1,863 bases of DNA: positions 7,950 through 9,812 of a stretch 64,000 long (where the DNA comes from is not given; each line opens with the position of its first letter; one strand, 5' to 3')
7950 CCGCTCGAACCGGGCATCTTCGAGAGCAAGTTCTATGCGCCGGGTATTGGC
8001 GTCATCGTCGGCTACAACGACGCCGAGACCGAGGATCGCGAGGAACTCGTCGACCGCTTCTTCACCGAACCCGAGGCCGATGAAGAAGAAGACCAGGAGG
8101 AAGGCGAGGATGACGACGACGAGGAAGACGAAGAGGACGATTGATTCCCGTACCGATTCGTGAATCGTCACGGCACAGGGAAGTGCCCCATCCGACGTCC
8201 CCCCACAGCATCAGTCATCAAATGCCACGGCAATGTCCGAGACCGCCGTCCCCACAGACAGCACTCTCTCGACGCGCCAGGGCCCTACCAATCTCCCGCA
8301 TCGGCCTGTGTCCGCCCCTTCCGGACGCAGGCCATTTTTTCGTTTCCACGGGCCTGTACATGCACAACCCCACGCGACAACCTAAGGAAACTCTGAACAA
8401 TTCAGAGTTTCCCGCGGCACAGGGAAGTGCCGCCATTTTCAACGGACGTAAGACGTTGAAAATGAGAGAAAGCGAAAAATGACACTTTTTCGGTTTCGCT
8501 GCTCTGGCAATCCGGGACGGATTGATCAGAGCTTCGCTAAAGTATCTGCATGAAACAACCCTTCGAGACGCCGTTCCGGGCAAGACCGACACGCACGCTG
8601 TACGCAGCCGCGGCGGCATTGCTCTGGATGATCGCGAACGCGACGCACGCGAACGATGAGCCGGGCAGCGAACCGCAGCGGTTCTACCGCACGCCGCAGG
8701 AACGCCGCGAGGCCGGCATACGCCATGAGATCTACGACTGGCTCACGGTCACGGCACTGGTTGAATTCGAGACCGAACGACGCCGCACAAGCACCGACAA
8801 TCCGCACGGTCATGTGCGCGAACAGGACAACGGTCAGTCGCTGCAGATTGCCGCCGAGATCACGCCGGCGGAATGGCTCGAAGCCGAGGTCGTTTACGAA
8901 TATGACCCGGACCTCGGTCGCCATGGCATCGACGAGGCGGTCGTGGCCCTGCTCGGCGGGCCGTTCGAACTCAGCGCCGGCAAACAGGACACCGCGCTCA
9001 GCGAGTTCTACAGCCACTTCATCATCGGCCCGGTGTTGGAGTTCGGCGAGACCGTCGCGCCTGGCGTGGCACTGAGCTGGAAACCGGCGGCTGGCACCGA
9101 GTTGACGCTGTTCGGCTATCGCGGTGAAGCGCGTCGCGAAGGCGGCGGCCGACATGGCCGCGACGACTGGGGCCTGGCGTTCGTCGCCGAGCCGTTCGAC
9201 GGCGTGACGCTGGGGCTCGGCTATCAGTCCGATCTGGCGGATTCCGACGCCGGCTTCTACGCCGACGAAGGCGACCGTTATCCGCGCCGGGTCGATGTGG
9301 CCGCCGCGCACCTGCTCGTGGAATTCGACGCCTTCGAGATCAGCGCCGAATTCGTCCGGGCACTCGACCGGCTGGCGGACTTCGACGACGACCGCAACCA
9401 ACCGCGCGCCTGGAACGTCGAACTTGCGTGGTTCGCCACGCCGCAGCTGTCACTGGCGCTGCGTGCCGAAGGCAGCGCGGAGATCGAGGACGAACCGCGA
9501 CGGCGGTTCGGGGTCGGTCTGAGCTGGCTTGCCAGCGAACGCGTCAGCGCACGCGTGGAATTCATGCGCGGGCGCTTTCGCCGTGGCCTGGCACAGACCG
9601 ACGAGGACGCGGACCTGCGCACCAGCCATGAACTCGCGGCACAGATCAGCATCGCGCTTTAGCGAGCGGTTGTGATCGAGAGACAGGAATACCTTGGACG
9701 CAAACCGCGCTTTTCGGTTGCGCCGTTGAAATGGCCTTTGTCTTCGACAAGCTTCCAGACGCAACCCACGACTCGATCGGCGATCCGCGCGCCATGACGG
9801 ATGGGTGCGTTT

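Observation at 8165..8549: ~120-bp structured element with GGCAC-N6-GTGCC palindrome shared by two distant operon leaders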

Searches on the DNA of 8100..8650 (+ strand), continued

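Call 51: search_with_rna_model(model_id=R1, sources=[L149, L150, L151, L152, L153, L154, L155, L156, L157, L158, L159, L160, L161, L162, L163, L164, L165, L166, L167, L168, L169, L170, L171, L172, L173, L174, L175, L176, L177, L178, L179, L180, L181, L182, L183, L184, L185, L186, L187, L188, L189, L190, L191, L192, L193, L194, L195, L196, L197, L198, L199, L200, L201, L202, L203, L204, L205, L206, L207, L208, L209, L210, L211, L212, L213, L214, L215, L216, L217, L218, L219, L220, L221, L222, L223, L224, L225, L226, L227, L228, L229, L230, L231, L232, L233, L234, L235, L236, L237, L238, L239, L240, L241, L242, L243, L244, L245, L246, L247, L248], max_evalue=0.01, make_alignment=true)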
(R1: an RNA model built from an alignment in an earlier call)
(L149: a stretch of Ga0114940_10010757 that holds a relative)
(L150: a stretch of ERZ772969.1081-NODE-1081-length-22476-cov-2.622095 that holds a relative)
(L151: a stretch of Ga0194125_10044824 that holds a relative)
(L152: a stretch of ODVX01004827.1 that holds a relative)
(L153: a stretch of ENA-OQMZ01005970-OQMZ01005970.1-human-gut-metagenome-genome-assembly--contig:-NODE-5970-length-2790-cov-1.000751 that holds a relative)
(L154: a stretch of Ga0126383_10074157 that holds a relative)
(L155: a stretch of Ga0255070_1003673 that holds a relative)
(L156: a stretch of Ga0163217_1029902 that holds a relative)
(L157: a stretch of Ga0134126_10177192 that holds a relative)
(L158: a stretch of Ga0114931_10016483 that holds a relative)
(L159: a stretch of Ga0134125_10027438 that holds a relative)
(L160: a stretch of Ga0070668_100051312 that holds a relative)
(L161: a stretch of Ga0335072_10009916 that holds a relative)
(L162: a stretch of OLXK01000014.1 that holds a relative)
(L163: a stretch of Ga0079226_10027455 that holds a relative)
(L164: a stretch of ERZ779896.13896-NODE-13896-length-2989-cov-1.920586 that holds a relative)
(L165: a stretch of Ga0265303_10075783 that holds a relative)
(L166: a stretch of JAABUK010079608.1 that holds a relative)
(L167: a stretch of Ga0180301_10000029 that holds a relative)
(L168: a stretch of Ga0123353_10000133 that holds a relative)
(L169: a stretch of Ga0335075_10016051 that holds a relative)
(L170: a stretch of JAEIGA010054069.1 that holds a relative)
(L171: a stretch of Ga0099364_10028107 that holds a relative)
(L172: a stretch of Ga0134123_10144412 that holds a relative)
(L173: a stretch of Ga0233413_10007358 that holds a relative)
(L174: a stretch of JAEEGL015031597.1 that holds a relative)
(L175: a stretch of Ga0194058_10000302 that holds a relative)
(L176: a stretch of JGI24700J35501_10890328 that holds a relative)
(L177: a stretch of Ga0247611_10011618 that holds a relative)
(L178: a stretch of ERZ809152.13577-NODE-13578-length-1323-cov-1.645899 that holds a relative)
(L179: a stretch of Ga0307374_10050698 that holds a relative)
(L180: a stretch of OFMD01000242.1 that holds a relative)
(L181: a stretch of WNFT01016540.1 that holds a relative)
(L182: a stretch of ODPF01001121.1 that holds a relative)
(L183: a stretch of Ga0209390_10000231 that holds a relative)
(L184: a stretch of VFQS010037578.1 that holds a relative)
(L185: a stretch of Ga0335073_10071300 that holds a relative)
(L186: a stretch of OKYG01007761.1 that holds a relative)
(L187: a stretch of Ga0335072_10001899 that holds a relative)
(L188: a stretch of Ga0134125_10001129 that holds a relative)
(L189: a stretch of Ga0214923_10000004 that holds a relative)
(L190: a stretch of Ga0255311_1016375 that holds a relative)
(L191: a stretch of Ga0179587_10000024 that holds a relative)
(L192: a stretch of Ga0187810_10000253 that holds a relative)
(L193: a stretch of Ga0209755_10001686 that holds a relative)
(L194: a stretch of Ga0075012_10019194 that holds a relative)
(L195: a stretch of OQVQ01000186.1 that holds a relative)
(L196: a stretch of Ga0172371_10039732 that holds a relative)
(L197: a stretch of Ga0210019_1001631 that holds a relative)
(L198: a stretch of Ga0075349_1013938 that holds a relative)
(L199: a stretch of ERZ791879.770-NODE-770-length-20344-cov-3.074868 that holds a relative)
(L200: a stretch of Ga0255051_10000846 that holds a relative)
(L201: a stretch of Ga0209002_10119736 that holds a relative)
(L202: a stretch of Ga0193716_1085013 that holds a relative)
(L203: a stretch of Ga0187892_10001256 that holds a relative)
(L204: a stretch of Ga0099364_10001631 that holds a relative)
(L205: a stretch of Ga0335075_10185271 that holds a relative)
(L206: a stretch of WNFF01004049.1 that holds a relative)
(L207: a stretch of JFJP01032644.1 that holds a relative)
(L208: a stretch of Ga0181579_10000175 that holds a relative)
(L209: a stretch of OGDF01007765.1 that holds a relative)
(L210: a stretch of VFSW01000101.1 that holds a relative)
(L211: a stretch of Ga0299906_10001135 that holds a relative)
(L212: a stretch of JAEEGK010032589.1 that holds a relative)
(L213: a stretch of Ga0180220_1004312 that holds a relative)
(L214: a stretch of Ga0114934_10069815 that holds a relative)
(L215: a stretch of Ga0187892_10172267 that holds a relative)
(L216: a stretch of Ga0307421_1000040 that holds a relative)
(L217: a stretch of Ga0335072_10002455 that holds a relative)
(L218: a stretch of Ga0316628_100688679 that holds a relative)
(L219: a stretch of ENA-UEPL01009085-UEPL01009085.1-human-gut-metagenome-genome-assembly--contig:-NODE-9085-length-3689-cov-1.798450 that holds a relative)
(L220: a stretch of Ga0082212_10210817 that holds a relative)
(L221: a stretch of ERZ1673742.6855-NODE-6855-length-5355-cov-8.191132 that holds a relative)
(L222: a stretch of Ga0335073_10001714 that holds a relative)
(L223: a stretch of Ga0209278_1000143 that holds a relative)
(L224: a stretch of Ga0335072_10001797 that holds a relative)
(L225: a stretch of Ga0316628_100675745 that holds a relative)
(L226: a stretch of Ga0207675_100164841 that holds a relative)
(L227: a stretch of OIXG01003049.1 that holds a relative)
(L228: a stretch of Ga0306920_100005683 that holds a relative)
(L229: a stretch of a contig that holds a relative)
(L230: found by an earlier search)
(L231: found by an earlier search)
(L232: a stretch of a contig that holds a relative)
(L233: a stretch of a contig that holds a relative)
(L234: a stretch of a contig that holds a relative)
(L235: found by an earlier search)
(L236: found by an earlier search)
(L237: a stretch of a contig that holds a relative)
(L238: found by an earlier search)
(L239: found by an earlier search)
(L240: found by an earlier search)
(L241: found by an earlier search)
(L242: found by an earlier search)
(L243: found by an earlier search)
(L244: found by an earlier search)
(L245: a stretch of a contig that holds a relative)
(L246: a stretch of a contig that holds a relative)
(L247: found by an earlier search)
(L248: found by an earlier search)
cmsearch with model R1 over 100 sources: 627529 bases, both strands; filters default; matches with E-value up to 0.01: 31.
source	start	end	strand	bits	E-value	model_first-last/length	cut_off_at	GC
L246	11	129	+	97.9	1.9e-21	1-117/117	no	0.5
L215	934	1052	-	89.9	1.8e-19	1-117/117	no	0.52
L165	858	974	+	85.9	1.7e-18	1-117/117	no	0.47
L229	5963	6081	-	82.9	9.2e-18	1-117/117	no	0.4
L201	497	611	-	82.5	1.1e-17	1-117/117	no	0.51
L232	2060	2178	+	78.9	8.7e-17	1-117/117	no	0.5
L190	1324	1443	+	76.1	4.2e-16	1-117/117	no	0.54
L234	1881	2000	-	74.2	1.2e-15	1-117/117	no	0.56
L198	1257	1375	-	70.2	1.1e-14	1-117/117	no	0.43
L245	3421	3537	+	67.7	4.7e-14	1-117/117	no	0.47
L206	2714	2898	-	56.9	2.1e-11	1-117/117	no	0.51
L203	2700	2817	-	54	1.1e-10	1-117/117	no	0.43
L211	8916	9014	-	44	3e-08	1-117/117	no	0.6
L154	2427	2539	+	40.4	2.4e-07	1-117/117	no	0.53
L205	27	132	-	38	9e-07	1-117/117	no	0.69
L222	2695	2800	-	37.2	1.4e-06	1-117/117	no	0.72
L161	11203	11307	-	36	2.8e-06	1-117/117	no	0.72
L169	887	993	-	35.2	4.5e-06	1-117/117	no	0.66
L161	3353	3457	-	33.4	1.2e-05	1-117/117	no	0.74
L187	10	115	+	33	1.5e-05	1-117/117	no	0.75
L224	988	1094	-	32.9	1.6e-05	1-117/117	no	0.64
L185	612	717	+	32.9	1.6e-05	1-117/117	no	0.7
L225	627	733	-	32.7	1.8e-05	1-117/117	no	0.68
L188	193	299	+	32.3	2.2e-05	1-117/117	no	0.67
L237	193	298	-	32.2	2.4e-05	1-117/117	no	0.75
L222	2856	2962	+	31.3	3.9e-05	1-117/117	no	0.67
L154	2305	2418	+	30.9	5e-05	1-117/117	no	0.56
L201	543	649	+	28.4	0.0002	1-117/117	no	0.48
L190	1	41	-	27.9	0.00028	1-41/117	3'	0.66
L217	7703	7809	+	24.7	0.0016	1-117/117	no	0.68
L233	5809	5913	-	23.4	0.0034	1-117/117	no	0.74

Alignment A5: 31 matches aligned to the model, 245 columns, each read 5' to 3' on its own strand. Consensus structure (alignment columns), stored with it:
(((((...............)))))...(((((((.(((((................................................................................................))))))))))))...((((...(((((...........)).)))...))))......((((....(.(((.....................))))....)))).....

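Call 57: search_rna_families(sources=[L080, L117, L007, L001, L009, L061, L090, L072, L111, L026, L045, L116, L040, L034, L011], threshold=gathering)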
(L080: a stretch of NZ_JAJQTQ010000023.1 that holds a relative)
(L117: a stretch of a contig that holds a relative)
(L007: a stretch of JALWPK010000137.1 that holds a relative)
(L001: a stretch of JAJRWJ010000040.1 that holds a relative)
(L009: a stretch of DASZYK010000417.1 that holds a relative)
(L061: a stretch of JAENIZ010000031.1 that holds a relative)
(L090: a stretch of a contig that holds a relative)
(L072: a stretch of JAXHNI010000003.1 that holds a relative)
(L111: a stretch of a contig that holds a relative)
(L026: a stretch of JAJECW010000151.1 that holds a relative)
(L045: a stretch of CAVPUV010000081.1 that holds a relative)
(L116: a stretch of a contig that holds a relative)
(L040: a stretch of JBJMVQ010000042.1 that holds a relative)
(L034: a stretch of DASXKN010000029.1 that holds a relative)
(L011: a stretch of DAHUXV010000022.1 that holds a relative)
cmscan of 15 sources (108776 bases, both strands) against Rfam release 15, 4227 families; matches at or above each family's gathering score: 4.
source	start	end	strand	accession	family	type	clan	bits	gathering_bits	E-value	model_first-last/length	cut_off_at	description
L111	2976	3048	+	RF00005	tRNA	Gene; tRNA;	CL00001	76.6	29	8e-15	1-71/71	no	tRNA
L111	2865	2935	+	RF00005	tRNA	Gene; tRNA;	CL00001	75.6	29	1.5e-14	1-71/71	no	tRNA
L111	4313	4385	+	RF00005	tRNA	Gene; tRNA;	CL00001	67.8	29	2.2e-12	1-71/71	no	tRNA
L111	2508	2589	+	RF00005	tRNA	Gene; tRNA;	CL00001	57.7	29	1.3e-09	1-71/71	no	tRNA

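Call 58: search_rna_families(source=L090, start=60, end=460, threshold=evalue, max_evalue=5)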
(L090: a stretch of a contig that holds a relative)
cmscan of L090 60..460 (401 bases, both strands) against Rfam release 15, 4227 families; matches with E-value up to 5: 4.
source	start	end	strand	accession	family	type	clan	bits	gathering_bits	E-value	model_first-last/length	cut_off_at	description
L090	85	197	-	RF03155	TD-1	Cis-reg;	CL00124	24.1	64.5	0.072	1-120/120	no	TD-1 RNA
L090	82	139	+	RF04252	mir-8186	Gene; miRNA;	-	16.4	80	1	1-61/61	no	mir-8186 microRNA precursor family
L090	90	129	-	RF03205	mir-1898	Gene; miRNA;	-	15.7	78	4.8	12-51/61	no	mir-1898 microRNA precursor family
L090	288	401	+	RF02242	Xoo5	Gene; sRNA;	-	14.4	50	2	1-124/124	no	Xanthomonadaceae sRNA Xoo5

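Call 60: search_with_rna_model(model_id=R1, sources=[L249, L250, L251, L252, L253, L254, L255, L256, L257, L258, L259, L260, L261, L262, L263, L264, L265, L266, L267, L268, L127, L128, L129, L130, L131, L132, L133, L134, L135, L136, L137, L138, L139, L140, L141, L142, L143, L144, L145, L146, L147, L148], max_evalue=0.01)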
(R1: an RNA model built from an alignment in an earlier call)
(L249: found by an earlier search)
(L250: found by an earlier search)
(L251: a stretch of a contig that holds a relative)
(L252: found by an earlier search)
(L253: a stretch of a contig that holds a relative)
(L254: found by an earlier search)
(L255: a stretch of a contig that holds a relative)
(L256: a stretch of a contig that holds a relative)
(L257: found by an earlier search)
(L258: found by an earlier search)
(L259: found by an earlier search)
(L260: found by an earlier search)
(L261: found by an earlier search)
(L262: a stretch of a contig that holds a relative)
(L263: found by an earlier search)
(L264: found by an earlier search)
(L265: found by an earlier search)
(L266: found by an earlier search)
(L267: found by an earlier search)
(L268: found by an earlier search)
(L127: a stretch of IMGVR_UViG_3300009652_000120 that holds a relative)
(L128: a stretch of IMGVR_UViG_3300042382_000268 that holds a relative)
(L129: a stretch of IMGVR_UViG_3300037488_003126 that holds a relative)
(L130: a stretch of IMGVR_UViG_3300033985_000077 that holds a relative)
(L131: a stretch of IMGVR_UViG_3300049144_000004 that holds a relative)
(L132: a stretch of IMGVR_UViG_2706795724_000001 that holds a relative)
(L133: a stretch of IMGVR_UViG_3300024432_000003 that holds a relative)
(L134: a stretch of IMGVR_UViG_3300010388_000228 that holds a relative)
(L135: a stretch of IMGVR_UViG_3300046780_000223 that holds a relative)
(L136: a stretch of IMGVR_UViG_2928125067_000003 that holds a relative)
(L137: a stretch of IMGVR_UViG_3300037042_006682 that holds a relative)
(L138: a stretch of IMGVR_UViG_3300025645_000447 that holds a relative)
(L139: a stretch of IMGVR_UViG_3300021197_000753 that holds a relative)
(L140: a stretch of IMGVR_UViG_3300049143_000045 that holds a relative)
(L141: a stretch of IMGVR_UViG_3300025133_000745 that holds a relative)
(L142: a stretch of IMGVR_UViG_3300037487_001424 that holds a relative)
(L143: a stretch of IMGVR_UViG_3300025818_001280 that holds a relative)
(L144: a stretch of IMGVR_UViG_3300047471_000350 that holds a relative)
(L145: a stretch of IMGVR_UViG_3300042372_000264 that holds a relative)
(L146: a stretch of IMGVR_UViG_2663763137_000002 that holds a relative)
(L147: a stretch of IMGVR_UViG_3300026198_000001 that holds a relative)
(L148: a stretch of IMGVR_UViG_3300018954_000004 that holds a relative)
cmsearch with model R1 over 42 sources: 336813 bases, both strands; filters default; matches with E-value up to 0.01: 12.
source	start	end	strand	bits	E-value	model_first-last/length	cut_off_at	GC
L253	4317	4433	-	82.5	6.2e-18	1-117/117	no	0.46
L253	6786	6902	-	71.3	3.4e-15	1-117/117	no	0.53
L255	5377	5482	-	40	1.5e-07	1-117/117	no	0.72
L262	3097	3201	-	36.9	8.8e-07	1-117/117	no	0.71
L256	720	825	+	34.3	3.9e-06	1-117/117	no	0.65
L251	13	119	+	34.1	4.3e-06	1-117/117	no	0.7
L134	1087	1220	+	25.2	0.00067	1-117/117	no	0.42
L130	12618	12700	-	23.3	0.0019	1-117/117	no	0.55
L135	6831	6942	-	23.2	0.002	1-117/117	no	0.55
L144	2497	2615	+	23.1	0.0022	1-117/117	no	0.58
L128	10614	10736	-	20.6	0.0089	1-117/117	no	0.43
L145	11996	12118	-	20.6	0.0089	1-117/117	no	0.43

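Call 85: search_dna_similar(query=window:8385-8540:+, collection=ecoli_genomes, mode=distant, max_evalue=0.001, max_rows=5)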
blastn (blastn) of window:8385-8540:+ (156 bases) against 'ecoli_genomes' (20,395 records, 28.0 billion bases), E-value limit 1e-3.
No match.

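Call 86: search_dna_similar(query=window:8385-8540:+, collection=phages, mode=distant, max_evalue=0.001, max_rows=5)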
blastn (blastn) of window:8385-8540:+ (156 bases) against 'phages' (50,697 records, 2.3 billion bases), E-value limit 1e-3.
No match.

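Call 89: search_with_rna_model(model_id=R1, sources=[L269, L270], filters=off, max_evalue=0.1)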
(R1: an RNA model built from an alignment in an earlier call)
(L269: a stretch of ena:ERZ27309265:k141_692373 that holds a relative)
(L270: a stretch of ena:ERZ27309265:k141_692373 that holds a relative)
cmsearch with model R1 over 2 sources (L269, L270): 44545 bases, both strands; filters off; matches with E-value up to 0.1: 6.
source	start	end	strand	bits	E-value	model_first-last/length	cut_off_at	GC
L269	4024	4142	-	106.6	1e-24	1-117/117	no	0.49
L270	17851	17969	-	92.4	3.1e-21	1-117/117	no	0.54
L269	13669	13786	+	69.6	1.2e-15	1-117/117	no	0.54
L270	18124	18242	+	57.1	1.3e-12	1-117/117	no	0.48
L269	4371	4386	-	16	0.016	1-16/117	no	0.69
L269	18316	18433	-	13.8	0.054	1-117/117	no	0.56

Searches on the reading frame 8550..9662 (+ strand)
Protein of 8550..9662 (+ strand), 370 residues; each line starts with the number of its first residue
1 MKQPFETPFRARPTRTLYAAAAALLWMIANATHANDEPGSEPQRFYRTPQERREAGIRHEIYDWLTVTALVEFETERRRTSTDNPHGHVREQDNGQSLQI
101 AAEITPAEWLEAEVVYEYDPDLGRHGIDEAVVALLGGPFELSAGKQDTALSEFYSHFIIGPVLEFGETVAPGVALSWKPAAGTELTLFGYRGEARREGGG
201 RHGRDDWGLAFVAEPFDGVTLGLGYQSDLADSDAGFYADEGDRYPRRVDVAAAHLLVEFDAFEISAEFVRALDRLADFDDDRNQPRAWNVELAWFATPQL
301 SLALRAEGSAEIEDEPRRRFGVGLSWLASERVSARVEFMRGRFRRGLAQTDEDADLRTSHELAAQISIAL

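Call 10: search_protein_families(library=pfam, proteins=[window:8550-9662:+], max_evalue=0.01)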
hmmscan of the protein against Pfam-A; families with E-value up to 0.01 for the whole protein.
window:8550-9662:+ (370 aa): 0 families

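Call 36: find_encoding_contigs(protein=window:8550-9662:+, flank=10000, max_places=6)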
Protein window:8550-9662:+ (370 aa): 23 contigs read that carry it; 6 places shown.
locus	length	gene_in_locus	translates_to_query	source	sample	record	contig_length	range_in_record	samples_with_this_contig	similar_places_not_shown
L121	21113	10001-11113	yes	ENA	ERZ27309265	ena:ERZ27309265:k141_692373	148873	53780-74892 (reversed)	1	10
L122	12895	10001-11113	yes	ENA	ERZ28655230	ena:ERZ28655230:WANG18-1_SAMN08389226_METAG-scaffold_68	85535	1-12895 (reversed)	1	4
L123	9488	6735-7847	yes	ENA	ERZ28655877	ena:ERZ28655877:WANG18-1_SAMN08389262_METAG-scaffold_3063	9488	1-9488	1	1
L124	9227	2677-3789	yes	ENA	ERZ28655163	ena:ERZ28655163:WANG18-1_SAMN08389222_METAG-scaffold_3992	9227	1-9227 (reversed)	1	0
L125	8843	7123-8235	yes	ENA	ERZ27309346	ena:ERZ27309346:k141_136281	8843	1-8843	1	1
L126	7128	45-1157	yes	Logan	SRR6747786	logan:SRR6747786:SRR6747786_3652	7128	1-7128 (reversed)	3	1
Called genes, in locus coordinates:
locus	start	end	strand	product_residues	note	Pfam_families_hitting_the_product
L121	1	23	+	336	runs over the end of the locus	PF00348:polyprenyl_synt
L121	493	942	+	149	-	-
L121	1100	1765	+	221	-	PF01209:Ubie_methyltran (weak), PF13489:Methyltransf_23, PF13847:Methyltransf_31, PF08241:Methyltransf_11, PF08242:Methyltransf_12, PF13649:Methyltransf_25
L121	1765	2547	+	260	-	PF06293:Kdo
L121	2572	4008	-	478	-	PF08521:2CSK_N (weak), PF26769:HAMP_PhoQ, PF00512:HisKA, PF02518:HATPase_c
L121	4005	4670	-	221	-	PF00072:Response_reg, PF00486:Trans_reg_C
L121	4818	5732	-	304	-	PF02129:Peptidase_S15 (faint), PF12146:Hydrolase_4, PF00561:Abhydrolase_1 (faint), PF12697:Abhydrolase_6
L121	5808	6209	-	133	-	-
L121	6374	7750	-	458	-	PF00672:HAMP, PF00512:HisKA, PF02518:HATPase_c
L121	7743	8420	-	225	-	PF00072:Response_reg, PF00486:Trans_reg_C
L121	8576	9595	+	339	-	-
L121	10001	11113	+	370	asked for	-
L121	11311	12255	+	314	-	PF01882:DUF58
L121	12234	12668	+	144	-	PF14316:DUF4381 (weak)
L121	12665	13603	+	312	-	PF05762:VWA_CoxE (faint), PF00092:VWA, PF13519:VWA_2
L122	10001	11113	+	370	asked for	-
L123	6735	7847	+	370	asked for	-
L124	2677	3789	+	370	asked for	-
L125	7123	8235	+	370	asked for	-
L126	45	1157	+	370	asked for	-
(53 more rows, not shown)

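Call 37: find_homologous_proteins(query=window:8550-9662:+, max_evalue=1e-10)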
Query window:8550-9662:+ (370 aa): 13 proteins with E <= 1e-10 among 8000 candidates.
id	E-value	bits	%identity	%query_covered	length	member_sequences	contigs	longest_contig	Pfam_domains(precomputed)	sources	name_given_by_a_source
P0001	2.1e-245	832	100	100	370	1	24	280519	-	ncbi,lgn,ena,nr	ncbi:MAG: hypothetical protein KDG50_01265 [Chromatiales bacterium]|nr:hypothetical protein [Chromat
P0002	3.5e-83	298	44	91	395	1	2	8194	-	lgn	-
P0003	7.2e-81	290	43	89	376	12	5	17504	-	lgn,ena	-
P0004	4.8e-78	281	41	98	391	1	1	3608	-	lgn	-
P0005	1.2e-71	260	38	97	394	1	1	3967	-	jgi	-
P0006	2.9e-64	236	39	98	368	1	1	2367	-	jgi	-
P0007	1.9e-59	220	39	89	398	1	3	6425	-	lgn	-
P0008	2.9e-59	219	36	89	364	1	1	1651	-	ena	-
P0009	3.9e-56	209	39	91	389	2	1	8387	-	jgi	jgi:hypothetical protein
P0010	9.3e-56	208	38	89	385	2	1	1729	-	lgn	-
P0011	1.9e-55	207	38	89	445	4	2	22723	-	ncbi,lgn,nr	ncbi:MAG TPA: hypothetical protein PKY50_16460 [Candidatus Competibacter sp.]|nr:hypothetical protei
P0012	8.3e-55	204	37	92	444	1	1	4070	-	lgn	-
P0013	3.2e-53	199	38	90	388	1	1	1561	PF13609.13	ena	-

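Call 77: search_protein_families(library=pfam, proteins=[window:8550-9662:+], max_evalue=0.1)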
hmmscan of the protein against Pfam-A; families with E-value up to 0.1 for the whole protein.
window:8550-9662:+ (370 aa): 0 families
